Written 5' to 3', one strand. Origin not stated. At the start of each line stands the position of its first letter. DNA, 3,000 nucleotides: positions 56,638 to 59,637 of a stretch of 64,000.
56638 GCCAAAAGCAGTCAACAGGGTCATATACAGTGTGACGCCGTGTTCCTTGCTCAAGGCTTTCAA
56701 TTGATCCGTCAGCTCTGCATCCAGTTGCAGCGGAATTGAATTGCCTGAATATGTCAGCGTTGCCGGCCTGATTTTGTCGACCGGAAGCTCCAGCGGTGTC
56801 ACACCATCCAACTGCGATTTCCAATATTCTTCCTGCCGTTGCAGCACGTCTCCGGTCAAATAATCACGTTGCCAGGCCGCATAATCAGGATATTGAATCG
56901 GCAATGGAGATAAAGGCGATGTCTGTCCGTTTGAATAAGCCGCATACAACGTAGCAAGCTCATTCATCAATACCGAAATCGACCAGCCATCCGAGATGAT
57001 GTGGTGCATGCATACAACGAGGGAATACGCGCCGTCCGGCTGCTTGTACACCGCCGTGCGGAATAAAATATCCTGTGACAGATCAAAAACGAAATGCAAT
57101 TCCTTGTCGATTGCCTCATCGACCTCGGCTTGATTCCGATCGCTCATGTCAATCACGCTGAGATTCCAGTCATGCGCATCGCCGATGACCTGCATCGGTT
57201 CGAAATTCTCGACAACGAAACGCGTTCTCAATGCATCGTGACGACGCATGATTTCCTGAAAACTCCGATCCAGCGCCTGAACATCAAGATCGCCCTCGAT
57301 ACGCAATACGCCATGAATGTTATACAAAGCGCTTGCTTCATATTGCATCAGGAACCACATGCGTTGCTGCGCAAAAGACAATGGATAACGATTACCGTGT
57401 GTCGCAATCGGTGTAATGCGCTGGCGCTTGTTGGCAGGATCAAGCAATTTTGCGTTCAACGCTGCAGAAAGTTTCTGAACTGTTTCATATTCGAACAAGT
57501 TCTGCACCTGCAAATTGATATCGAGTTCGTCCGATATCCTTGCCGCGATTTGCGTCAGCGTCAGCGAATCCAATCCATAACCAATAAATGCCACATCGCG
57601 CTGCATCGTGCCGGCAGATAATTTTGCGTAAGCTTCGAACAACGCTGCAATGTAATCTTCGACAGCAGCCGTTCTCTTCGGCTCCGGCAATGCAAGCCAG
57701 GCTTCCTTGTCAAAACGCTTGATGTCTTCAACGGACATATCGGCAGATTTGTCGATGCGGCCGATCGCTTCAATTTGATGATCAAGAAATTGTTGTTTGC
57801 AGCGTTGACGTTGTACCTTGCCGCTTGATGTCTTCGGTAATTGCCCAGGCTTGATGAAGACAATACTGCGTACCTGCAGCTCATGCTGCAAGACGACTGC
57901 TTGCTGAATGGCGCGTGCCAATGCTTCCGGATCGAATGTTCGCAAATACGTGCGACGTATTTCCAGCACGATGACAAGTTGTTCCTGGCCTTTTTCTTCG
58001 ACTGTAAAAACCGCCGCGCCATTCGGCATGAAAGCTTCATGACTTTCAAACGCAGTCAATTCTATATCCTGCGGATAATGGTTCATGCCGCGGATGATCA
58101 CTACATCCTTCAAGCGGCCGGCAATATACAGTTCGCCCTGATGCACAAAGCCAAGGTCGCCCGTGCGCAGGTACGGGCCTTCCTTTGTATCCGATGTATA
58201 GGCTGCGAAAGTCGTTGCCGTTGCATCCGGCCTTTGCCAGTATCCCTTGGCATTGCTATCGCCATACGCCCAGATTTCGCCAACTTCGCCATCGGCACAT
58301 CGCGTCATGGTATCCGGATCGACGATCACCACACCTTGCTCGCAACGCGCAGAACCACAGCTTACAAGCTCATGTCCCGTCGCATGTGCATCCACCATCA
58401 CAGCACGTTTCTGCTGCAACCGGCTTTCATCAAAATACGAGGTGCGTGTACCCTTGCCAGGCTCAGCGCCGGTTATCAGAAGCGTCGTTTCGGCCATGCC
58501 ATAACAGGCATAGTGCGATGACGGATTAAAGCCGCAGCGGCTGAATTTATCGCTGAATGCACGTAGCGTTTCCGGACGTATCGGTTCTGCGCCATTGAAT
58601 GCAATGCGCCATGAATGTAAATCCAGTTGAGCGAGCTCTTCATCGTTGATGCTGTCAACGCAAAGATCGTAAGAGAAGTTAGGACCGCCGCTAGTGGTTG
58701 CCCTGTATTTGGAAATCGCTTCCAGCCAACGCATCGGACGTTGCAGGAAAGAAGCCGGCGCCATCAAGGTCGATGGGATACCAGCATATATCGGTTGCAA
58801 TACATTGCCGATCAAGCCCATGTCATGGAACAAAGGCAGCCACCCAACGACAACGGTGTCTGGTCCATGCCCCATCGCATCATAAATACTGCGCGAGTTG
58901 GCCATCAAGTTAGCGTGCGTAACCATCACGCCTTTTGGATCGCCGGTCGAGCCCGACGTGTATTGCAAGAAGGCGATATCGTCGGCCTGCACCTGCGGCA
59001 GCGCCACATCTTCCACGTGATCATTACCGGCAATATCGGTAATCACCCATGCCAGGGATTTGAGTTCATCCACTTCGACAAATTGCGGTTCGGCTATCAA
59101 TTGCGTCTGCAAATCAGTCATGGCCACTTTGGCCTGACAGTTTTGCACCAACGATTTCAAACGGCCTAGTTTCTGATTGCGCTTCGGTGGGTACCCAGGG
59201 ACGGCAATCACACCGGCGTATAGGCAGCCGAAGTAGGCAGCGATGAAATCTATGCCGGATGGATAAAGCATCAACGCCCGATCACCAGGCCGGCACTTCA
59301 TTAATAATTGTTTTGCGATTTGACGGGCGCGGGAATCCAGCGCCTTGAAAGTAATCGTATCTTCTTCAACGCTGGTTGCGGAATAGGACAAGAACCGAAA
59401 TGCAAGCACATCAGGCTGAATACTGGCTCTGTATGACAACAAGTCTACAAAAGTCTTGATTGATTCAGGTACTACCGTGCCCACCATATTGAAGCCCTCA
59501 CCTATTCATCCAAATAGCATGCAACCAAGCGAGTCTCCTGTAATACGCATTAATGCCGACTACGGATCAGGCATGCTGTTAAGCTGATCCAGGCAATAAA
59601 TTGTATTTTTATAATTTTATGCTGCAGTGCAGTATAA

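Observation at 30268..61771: Uncharacterised ~31.5 kb FAAL-primed NRPS-PKS cluster with a non-textbook domain string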

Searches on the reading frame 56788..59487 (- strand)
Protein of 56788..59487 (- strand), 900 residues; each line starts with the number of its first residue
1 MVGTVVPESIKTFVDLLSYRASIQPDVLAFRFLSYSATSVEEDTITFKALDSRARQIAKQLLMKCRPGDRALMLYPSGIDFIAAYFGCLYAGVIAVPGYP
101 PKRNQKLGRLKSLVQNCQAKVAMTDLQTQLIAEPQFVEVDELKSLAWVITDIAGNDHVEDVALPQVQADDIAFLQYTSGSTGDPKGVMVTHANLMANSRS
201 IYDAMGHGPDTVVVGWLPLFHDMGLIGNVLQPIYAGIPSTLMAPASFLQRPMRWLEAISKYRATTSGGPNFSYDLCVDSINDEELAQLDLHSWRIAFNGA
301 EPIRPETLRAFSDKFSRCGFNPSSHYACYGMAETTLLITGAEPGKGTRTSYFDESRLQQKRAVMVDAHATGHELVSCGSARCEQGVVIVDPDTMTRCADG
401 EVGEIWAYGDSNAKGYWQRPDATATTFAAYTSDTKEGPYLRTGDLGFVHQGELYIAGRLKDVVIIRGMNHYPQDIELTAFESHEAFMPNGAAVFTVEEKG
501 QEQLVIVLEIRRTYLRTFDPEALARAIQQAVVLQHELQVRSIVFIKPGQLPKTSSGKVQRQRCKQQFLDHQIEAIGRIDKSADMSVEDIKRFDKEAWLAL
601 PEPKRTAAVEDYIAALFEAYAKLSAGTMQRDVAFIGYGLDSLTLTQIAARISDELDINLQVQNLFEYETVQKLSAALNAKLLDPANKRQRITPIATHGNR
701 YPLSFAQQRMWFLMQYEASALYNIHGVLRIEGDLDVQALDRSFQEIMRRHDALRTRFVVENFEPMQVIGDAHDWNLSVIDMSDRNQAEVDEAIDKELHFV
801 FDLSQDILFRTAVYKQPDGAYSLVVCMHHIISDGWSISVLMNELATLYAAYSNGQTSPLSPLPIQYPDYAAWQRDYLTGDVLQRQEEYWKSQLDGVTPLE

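Call 5: search_protein_families(library=pfam, proteins=[window:56788-59487:-], max_evalue=0.001)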
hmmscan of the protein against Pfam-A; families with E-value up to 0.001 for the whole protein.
window:56788-59487:- (900 aa): 4 families
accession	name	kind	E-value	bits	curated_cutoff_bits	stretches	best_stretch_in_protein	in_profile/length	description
PF00501.34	AMP-binding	-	2e-68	231.4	29.9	1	24-417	8-384/384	AMP-binding enzyme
PF00668.25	Condensation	-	8.2e-57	193.3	30.6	1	700-896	4-205/456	Condensation domain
PF23024.1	AMP-dom_DIP2-like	-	5.7e-17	62.2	27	1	461-575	2-108/110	Disco-interacting protein 2-like, AMP domain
PF00550.31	PP-binding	-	4.6e-11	43.2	20.8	1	611-677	1-67/67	Phosphopantetheine attachment site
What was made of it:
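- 57457..59418 (-): FAAL (aa 24-575) plus ACP (aa 611-677) loading didomain. PF00501, PF23024 and PF00550 (call 5).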

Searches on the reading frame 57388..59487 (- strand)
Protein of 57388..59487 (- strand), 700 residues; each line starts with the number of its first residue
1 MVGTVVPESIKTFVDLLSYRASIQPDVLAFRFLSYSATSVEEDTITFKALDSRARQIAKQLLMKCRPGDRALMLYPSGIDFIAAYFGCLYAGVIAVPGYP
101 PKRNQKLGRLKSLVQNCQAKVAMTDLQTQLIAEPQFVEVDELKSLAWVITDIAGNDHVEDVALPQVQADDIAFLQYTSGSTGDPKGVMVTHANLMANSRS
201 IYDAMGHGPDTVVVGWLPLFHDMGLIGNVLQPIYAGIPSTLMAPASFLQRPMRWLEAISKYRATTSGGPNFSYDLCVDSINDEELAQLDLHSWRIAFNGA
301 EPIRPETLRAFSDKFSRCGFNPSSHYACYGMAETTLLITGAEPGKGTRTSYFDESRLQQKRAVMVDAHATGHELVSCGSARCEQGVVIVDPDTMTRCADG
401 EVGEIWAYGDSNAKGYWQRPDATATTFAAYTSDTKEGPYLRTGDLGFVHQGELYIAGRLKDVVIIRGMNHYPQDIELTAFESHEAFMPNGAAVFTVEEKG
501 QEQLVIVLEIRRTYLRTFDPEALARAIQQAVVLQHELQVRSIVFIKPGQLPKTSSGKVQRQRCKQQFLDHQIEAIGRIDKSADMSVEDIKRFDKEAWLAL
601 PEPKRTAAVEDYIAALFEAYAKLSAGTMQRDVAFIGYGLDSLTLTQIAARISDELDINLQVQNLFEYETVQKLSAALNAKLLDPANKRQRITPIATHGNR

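Call 39: find_related_loci(query=A1, collection=genome_contigs, flank=10000)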
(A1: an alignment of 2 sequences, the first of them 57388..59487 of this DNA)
Query A1 (700 aa) in genome_contigs; peptide patterns used: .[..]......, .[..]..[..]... (x = any residue, [..] = any of these).
157 stretches matched a pattern; 4 encode a relative of the query (tblastn E <= 1e-3); 4 distinct loci.
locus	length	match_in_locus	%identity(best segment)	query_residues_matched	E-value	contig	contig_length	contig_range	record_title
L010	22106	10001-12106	73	5-700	0e+0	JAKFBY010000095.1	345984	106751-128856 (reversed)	MAG: Paucimonas sp. isolate LC007 contig-124_10, whole genome shotgun sequence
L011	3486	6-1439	26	45-567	2e-30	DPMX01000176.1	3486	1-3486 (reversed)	MAG TPA_asm: Gammaproteobacteria bacterium isolate UBA11873 contig_282313, whole genome shotgun sequence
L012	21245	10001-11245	25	15-469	6e-16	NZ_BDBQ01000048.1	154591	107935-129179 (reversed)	Nocardia miyunensis NBRC 108239, whole genome shotgun sequence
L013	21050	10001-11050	24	165-570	9e-15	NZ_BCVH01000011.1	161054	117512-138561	Robertmurraya korlensis NBRC 107688, whole genome shotgun sequence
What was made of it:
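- Tried and rejected: The second scan, with a FAAL-ACP alignment, gave only one true relative, L010 (call 39).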

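Call 44: search_solved_structures(query=window:57388-59487:-, max_evalue=1e-30, show_alignments=0)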
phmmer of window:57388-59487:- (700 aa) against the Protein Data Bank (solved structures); distinct sequences matched with E-value up to 1e-30: 21.
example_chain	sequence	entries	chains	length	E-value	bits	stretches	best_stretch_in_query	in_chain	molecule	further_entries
7r7g_A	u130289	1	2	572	1.7e-165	555.4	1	11-577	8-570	Polyketide synthase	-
7r7e_A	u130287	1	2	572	8.2e-165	553.1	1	11-577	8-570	Polyketide synthase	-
7r7f_A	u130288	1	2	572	8.2e-165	553.1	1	11-577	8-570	Polyketide synthase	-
3kxw_A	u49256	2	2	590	1.2e-136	460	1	12-574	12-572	Saframycin Mx1 synthetase B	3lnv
8hd4_A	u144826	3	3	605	5.9e-98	332.2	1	16-570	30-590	Long-chain-fatty-acid--AMP ligase FadD23 | Fatty-acid-CoA ligase FadD23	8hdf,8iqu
5d6j_A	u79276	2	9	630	2.3e-94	320.3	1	20-574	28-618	Acyl-CoA synthase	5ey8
5icr_A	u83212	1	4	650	2.7e-94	320.1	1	20-574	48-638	Acyl-CoA synthase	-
5hm3_A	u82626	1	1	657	8.3e-93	315.2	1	21-503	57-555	Long-chain-fatty-acid--AMP ligase FadD32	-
5ey9_A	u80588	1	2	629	2.1e-91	310.5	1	20-498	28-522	Long-chain-fatty-acid--AMP ligase FadD32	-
3pbk_A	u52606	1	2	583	1.2e-83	284.9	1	12-568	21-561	Fatty Acyl-Adenylate Ligase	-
7wua_A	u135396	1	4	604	2.3e-83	283.9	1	26-567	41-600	Acyl-CoA synthase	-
8hcz_A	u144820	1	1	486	5.7e-79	269.4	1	16-462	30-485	Long-chain-fatty-acid--AMP ligase FadD23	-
5d6n_A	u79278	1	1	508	3.8e-73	250.2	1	20-459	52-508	Acyl-CoA synthase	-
3e53_A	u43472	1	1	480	1.5e-71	244.9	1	12-458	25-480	FATTY-ACID-CoA LIGASE FADD28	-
3t5a_A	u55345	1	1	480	1.9e-70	241.2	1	12-458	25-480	Long-chain-fatty-acid--AMP ligase FadD28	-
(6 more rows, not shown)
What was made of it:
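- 57457..59418 (-): PDB FAALs at E 1e-165 to 1e-70 (call 44).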

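Call 60: search_protein_families(library=ncbifam, proteins=[window:57388-59487:-], max_evalue=0.00001)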
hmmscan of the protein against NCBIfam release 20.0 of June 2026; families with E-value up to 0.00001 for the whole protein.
window:57388-59487:- (700 aa): 101 families (the best 25 are shown)
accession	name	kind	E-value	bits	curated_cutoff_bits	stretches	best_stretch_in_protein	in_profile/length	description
NF004282.0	PRK05691.1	subfamily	4.7e-188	627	4090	1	11-695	9-671/4334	non-ribosomal peptide synthase/polyketide synthase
NF004509.1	PRK05850.1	subfamily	2.4e-141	471.9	775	1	12-573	4-574/578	fatty-acid--AMP ligase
NF006624.1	PRK09192.1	subfamily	4.7e-123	411.5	600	1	35-573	35-566/567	fatty acyl-AMP ligase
NF009124.0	PRK12476.1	subfamily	5.9e-120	401.2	922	1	6-573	30-610/612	fatty acyl-AMP ligase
NF038337.1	FAAL_FadD21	exception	9.6e-120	400.8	1100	1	13-572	6-574/579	fatty-acid--AMP ligase FAAL21/FadD21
NF038339.3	FAAL_FadD32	equivalog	1.6e-119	399.8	975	2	7-496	14-518/625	long-chain-fatty-acid--AMP ligase FadD32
NF040633.1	FadD32_Coryne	exception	6.3e-108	361.6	875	1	26-568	43-613/614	FadD32-like long-chain-fatty-acid--AMP ligase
NF038338.1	FAAL_FadD28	exception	7.6e-104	348.1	1100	1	12-573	5-576/580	fatty-acid--AMP ligase FAAL28/FadD28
NF005850.0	PRK07768.1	subfamily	1e-98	330.9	572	1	40-567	25-543/545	long-chain-fatty-acid--CoA ligase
NF004510.0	PRK05851.1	equivalog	1.6e-69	234.4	621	1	47-567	34-520/525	long-chain-fatty acid--ACP ligase MbtM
NF004837.0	PRK06187.1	subfamily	4.8e-54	183.5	476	1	37-571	26-526/531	long-chain-fatty-acid--CoA ligase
TIGR01733.1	AA-adenyl-dom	subfamily_domain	5.9e-46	157.1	317.4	1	46-477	1-396/409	amino acid adenylation domain-containing protein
NF006181.0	PRK08314.1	subfamily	1.7e-44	152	705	3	385-561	381-548/563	long-chain-fatty-acid--CoA ligase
NF005702.0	PRK07514.1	subfamily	3.9e-41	141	558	1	41-569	26-502/506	malonyl-CoA synthase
NF004114.0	PRK05605.1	equivalog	5.3e-40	137.3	766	2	386-570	402-572/575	long-chain-fatty-acid--CoA ligase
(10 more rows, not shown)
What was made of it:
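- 57457..59418 (-): NCBIfam FAAL subfamilies (call 60).
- FAAL class: calls 44 and 60.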

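Call 63: search_protein_families(library=pfam, proteins=[L010:9989-22105:+], max_evalue=0.001)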
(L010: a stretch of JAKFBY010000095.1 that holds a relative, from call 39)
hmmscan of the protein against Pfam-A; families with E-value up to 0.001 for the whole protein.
L010:9989-22105:+ (4039 aa): 8 families
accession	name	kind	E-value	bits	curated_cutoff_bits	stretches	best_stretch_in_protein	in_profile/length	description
PF00668.25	Condensation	-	0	1210.1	30.6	4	1757-2201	2-453/456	Condensation domain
PF00501.34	AMP-binding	-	0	1012.4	29.9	4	1165-1515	1-384/384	AMP-binding enzyme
PF00550.31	PP-binding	-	3.1e-55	184.7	20.8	4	2725-2788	2-67/67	Phosphopantetheine attachment site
PF13193.12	AMP-binding_C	-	3.8e-40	137.1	24.5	3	3671-3747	1-76/76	AMP-binding enzyme C-terminal domain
PF23024.1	AMP-dom_DIP2-like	-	5.5e-14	52.6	27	1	467-578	2-105/110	Disco-interacting protein 2-like, AMP domain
PF03321.19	GH3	-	4.7e-05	23.2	23.6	0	3408-3443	78-114/304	GH3 family N-terminal domain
PF24919.1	Mug62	-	9e-05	22.6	27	1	476-578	33-147/164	Meiotically up-regulated gene 62 protein-like domain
PF23297.2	ACP_SdgA_C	-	0.00017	22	27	0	628-694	24-90/95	Highly reducing polyketide synthase sdgA, C-terminal ACP domain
